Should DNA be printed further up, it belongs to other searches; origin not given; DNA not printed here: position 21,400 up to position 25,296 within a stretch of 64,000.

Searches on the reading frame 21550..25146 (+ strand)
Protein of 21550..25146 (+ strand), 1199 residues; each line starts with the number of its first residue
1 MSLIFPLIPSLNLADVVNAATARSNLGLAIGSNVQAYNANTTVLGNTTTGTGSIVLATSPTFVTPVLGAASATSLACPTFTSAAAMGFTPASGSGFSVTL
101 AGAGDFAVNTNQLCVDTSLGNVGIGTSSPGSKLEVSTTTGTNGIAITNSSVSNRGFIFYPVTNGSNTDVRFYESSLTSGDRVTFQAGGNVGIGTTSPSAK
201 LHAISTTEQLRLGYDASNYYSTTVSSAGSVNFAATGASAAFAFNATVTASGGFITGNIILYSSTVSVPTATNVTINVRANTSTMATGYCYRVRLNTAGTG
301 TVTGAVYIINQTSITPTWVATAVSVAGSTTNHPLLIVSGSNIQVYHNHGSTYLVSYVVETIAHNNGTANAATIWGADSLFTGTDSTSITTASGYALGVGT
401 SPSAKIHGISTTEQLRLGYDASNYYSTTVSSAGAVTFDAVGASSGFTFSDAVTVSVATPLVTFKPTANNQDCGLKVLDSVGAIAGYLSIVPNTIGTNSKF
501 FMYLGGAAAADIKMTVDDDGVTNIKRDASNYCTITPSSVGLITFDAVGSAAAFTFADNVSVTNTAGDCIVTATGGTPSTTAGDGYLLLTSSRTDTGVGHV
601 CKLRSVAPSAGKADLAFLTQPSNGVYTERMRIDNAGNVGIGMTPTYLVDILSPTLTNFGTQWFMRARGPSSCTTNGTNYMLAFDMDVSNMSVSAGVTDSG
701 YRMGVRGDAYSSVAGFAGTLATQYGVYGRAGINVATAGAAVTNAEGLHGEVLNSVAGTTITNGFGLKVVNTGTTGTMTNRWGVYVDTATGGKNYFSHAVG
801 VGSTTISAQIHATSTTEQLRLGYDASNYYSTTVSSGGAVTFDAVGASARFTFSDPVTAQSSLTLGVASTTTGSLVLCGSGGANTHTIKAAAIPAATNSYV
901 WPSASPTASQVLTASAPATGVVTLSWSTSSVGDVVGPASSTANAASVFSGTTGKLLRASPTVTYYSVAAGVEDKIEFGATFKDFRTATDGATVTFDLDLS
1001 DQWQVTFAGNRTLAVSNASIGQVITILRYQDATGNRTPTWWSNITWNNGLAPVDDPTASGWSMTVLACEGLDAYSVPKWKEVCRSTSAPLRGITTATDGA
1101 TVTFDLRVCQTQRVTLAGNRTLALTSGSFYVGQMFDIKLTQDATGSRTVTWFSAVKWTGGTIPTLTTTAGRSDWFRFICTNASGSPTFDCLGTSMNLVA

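Call 10: search_protein_families(library=phrogs, proteins=[window:21550-25146:+], max_evalue=0.01)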
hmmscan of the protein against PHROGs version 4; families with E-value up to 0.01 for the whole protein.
window:21550-25146:+ (1199 aa): 4 families
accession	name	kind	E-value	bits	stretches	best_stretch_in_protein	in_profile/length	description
phrog_7760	-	tail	3.3e-09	37.9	1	1099-1188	124-214/223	tail fiber protein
phrog_9017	-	tail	7.6e-09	37.1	2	1097-1180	56-143/159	tail fiber protein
phrog_24774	-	unknown function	8.6e-06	26.8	1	1096-1184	155-244/258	-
phrog_19976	-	tail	1.5e-05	25.6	0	1095-1181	157-242/256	tail assembly protein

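Call 11: search_protein_families(library=pfam, proteins=[window:21550-25146:+], max_evalue=0.01)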
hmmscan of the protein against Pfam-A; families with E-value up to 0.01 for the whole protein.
window:21550-25146:+ (1199 aa): 0 families

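Call 94: search_protein_families(library=ncbifam, proteins=[window:21550-25146:+], max_evalue=0.1)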
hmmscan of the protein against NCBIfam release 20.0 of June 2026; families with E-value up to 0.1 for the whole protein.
window:21550-25146:+ (1199 aa): 0 families
